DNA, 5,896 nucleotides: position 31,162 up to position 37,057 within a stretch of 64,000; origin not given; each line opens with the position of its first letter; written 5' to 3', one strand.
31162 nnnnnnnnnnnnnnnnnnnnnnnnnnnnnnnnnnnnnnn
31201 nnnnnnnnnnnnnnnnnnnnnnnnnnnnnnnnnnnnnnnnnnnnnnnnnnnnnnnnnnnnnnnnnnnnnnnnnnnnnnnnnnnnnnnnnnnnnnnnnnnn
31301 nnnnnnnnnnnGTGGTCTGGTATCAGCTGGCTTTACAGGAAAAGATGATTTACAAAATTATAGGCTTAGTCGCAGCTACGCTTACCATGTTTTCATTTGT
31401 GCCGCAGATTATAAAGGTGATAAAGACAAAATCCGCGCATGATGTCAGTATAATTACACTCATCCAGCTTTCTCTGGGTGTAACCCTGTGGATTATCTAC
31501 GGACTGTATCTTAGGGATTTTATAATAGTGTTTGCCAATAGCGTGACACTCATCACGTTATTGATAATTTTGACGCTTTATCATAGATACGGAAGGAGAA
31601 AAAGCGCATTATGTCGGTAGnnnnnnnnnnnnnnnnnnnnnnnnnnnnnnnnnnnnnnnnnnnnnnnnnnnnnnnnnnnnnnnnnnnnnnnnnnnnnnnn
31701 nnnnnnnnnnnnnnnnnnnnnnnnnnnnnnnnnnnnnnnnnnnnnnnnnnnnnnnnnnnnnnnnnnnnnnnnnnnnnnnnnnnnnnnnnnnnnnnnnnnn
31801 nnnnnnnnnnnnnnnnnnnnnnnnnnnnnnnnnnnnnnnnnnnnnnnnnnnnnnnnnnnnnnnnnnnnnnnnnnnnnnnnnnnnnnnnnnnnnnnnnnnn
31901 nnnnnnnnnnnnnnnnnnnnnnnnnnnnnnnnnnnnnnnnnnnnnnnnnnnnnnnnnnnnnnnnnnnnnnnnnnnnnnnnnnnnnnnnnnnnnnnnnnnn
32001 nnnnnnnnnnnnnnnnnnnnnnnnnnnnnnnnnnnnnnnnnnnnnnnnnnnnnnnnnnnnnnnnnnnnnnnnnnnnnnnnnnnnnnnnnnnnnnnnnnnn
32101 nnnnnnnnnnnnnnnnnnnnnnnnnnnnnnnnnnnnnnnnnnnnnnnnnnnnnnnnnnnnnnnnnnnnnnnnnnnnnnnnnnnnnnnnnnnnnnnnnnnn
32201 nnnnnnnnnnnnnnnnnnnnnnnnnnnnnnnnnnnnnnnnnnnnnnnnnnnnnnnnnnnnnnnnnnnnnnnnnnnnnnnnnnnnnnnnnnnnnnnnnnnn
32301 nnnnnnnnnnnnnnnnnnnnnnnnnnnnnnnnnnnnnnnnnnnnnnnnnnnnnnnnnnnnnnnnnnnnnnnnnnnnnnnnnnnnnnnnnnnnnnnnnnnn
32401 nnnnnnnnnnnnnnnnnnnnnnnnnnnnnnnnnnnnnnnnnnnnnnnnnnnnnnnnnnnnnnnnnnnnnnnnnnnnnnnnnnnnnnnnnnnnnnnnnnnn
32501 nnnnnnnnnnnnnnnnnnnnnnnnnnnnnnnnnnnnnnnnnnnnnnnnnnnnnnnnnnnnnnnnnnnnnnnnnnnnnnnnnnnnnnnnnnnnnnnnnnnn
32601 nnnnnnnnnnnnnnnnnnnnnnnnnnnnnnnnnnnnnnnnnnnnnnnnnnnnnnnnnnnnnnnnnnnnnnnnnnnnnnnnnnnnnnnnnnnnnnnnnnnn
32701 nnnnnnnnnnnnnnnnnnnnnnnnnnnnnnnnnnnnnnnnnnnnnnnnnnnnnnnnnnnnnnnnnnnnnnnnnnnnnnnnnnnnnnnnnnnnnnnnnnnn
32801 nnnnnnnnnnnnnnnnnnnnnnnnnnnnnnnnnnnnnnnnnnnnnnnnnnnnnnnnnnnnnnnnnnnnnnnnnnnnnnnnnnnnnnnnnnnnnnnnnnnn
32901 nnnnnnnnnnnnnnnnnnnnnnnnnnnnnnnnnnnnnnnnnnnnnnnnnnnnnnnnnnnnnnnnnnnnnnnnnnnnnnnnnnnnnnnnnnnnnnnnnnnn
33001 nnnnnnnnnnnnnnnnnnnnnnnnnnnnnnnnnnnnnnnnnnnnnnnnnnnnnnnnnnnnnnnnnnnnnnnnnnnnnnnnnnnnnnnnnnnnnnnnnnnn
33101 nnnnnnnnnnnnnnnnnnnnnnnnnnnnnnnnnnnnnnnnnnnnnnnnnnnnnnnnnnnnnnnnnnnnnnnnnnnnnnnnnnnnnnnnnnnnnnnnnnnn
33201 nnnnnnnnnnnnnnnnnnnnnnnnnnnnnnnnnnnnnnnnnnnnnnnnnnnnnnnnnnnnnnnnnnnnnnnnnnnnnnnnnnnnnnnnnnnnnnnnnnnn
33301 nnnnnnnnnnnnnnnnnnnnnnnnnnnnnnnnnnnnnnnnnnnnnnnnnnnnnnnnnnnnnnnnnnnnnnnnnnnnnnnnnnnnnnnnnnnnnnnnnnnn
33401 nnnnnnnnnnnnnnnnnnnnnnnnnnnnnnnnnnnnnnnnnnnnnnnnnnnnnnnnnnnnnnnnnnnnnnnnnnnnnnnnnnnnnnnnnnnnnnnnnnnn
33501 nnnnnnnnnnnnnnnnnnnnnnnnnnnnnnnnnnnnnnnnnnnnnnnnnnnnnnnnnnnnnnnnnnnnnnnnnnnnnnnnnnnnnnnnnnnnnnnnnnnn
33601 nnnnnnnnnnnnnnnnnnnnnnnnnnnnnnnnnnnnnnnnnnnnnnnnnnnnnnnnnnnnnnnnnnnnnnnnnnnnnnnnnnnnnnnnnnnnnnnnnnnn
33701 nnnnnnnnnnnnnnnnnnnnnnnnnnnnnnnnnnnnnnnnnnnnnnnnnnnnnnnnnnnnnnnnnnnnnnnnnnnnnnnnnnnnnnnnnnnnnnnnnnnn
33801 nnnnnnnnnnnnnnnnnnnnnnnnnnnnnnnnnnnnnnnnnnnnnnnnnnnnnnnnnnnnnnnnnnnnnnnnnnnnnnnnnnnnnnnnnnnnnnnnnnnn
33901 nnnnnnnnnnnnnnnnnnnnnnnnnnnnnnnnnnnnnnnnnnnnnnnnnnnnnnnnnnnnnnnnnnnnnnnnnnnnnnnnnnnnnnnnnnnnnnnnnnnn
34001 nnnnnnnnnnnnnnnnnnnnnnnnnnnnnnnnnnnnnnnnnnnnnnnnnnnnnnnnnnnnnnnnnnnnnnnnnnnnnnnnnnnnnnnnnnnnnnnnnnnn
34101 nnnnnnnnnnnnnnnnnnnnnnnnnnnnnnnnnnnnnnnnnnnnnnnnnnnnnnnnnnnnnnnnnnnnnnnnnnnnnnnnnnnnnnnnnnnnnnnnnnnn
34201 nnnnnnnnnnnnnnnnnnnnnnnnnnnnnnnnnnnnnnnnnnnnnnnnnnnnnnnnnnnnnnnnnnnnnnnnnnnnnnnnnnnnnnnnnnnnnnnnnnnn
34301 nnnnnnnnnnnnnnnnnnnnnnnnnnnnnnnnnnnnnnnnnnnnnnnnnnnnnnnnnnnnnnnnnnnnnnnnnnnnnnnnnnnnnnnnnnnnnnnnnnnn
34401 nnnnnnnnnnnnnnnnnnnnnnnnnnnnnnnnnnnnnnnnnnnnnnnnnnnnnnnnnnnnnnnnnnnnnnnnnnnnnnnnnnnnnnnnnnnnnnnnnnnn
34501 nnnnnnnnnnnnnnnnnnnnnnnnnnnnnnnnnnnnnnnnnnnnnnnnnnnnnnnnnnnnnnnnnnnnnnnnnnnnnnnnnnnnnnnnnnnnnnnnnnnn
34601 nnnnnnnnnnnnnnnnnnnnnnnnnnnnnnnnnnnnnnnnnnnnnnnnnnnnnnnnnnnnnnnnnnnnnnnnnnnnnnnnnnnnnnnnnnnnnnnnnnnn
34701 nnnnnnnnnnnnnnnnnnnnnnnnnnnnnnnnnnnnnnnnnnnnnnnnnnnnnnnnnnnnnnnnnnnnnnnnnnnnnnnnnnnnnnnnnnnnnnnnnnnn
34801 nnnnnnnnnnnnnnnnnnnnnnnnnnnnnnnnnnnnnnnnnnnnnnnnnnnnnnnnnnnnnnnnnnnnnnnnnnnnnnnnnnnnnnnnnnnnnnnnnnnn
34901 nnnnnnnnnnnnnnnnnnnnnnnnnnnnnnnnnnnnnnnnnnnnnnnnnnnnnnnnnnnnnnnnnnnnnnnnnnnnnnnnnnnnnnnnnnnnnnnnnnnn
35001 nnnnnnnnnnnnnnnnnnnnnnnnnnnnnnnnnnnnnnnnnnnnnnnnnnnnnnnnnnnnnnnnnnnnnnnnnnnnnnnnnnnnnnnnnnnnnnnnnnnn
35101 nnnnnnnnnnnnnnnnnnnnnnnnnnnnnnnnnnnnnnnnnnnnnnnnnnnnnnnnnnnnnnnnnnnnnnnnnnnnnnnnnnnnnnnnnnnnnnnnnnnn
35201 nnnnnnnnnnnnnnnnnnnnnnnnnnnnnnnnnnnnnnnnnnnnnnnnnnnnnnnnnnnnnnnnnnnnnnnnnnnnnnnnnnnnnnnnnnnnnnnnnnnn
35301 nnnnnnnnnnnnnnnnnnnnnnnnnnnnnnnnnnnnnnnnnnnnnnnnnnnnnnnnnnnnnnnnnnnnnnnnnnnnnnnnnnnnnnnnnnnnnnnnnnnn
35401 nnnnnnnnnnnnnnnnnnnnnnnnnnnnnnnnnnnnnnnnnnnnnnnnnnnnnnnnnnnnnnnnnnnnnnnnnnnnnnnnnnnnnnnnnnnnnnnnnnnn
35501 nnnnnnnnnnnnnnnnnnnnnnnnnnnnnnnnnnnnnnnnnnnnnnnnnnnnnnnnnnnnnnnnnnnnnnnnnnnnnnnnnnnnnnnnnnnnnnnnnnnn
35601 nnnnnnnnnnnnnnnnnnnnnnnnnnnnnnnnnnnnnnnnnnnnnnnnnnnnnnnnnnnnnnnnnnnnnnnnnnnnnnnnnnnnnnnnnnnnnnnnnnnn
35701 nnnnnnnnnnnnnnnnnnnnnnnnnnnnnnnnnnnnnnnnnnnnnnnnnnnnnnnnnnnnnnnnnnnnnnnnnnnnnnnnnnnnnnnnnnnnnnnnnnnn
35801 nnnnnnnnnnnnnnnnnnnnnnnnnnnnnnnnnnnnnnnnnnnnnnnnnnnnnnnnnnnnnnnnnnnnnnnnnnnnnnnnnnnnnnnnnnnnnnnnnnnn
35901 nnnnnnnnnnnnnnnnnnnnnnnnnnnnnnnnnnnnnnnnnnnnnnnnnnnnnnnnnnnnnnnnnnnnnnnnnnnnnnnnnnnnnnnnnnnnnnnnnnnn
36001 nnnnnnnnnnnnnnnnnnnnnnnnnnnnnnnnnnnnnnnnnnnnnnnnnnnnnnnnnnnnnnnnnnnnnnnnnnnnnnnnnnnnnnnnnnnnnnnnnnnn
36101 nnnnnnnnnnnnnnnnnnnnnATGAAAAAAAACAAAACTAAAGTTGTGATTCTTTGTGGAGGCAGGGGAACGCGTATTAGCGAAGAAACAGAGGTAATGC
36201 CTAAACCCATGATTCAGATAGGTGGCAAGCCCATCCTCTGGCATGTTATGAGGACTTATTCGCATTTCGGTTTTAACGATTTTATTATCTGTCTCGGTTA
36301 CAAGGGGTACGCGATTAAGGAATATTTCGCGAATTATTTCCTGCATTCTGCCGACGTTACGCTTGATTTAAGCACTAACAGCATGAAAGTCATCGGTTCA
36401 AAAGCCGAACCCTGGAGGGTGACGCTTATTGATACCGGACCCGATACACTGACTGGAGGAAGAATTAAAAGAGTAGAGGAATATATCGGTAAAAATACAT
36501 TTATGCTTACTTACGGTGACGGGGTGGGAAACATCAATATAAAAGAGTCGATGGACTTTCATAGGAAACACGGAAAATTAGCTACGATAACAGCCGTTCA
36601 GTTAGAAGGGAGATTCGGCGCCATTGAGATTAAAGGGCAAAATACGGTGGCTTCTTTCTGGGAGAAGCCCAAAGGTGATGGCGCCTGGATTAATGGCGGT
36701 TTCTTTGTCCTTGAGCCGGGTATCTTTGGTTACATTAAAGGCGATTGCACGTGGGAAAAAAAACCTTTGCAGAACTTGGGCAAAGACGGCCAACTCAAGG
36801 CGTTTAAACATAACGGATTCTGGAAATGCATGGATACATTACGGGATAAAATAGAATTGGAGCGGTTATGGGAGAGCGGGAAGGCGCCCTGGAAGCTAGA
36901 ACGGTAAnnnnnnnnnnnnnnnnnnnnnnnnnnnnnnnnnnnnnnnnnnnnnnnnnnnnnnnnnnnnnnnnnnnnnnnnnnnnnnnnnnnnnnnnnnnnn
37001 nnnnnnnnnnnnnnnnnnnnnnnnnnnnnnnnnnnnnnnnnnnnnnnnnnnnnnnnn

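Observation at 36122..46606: CDP-3,6-dideoxyhexose module with a ThDP-dependent enzyme, a C-methyltransferase and a NeuB-like enzyme: candidate branched or C-methylated dideoxy sugar pathway lacking a visible E3 reductase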

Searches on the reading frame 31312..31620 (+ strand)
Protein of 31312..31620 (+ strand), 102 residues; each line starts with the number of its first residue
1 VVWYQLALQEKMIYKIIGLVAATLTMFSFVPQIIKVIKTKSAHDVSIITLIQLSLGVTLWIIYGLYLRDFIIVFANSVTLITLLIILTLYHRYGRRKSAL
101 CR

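Call 81: search_protein_families(library=pfam, proteins=[window:31312-31620:+], max_evalue=0.001)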
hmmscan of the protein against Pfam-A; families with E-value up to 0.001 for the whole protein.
window:31312-31620:+ (102 aa): 2 families
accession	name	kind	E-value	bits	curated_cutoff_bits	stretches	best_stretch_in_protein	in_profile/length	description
PF03083.21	MtN3_slv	-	6.6e-12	45.7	23.7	1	16-97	2-86/87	Sugar efflux transporter for intercellular exchange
PF04193.19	PQ-loop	-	7.5e-11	42.1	22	1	14-69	2-57/61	PQ loop repeat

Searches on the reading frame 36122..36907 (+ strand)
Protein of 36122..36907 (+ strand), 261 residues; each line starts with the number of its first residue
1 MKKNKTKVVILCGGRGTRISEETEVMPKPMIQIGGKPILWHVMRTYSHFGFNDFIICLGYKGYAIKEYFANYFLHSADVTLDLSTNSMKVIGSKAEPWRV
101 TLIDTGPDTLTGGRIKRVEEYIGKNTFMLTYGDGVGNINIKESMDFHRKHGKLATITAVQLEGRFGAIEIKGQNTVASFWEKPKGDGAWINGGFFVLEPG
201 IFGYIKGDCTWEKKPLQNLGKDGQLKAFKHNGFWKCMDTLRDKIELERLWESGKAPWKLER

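Call 3: search_protein_families(library=pfam, proteins=[window:36122-36907:+])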
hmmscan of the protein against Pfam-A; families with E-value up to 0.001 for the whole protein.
window:36122-36907:+ (261 aa): 2 families
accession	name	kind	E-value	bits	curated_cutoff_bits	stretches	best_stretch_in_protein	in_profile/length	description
PF00483.29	NTP_transferase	-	8.8e-20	71.8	21.2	1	7-217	1-199/245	Nucleotidyl transferase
PF12804.13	NTP_transf_3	-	3.8e-08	34.1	27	1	8-62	1-50/160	MobA-like NTP transferase domain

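Call 4: search_protein_families(library=ncbifam, proteins=[window:36122-36907:+])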
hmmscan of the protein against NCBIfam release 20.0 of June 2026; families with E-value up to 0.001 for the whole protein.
window:36122-36907:+ (261 aa): 28 families (the best 25 are shown)
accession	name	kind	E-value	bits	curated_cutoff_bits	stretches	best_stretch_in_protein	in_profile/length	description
TIGR02623.1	G1P_cyt_trans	equivalog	4.6e-121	403.1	300.25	1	7-259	2-254/255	glucose-1-phosphate cytidylyltransferase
TIGR03992.1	Arch_glmU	subfamily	1.5e-21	76.8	292.1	1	7-206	2-177/393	bifunctional sugar-1-phosphate nucleotidylyltransferase/acetyltransferase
NF049965.1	GlMnHpPGnyltfHddC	equivalog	4.1e-20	72.4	300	1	7-204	2-174/221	D-glycero-D-manno-heptose 1-phosphate guanosyltransferase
NF041313.1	UDPGP_AglF_Halo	equivalog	2.4e-17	63.2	400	1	7-73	2-68/234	UTP--glucose-1-phosphate uridylyltransferase AglF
NF052502.1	man1P_GTase_Rv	exception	3.5e-17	62.3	440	1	7-240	2-220/352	mannose-1-phosphate guanylyltransferase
NF045761.1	NAMPUrTaseMurU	equivalog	5.2e-13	49.4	250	1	7-71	2-66/226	N-acetylmuramate alpha-1-phosphate uridylyltransferase MurU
NF041173.1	Sug_nt_acttase_Thmprot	equivalog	5.6e-12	45.3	600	1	7-236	2-213/405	bifunctional sugar-1-phosphate nucleotidylyltransferase/acetyltransferase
TIGR01208.1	rmlA_long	equivalog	2.5e-11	43.1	320.25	1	7-186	1-162/353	glucose-1-phosphate thymidylyltransferase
TIGR01099.1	galU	equivalog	6.8e-11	42.2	326.8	1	7-206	3-215/261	UTP--glucose-1-phosphate uridylyltransferase GalU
NF041135.1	IPPtranDIPPsyn_Thcocales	equivalog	7.8e-10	38.3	580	1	7-63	2-54/419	bifunctional L-myo-inositol-1-phosphate cytidylyltransferase/CDP-L-myo-inositol myo-inositolphosphotransferase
TIGR02091.1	glgC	equivalog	8e-10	38.3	424.9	1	8-185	3-178/364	glucose-1-phosphate adenylyltransferase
NF003670.0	PRK05293.1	equivalog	1.9e-09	37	470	1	4-184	3-182/382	glucose-1-phosphate adenylyltransferase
NF001947.0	PRK00725.1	subfamily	1.1e-08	34.2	470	1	4-185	15-195/426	glucose-1-phosphate adenylyltransferase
TIGR01173.1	glmU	equivalog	1.4e-07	30.7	366.85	1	7-85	2-77/452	bifunctional UDP-N-acetylglucosamine diphosphorylase/glucosamine-1-phosphate N-acetyltransferase GlmU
TIGR00454.1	TIGR00454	hypoth_equivalog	5.2e-06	26.5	174.7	1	8-70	3-61/183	TIGR00454 family protein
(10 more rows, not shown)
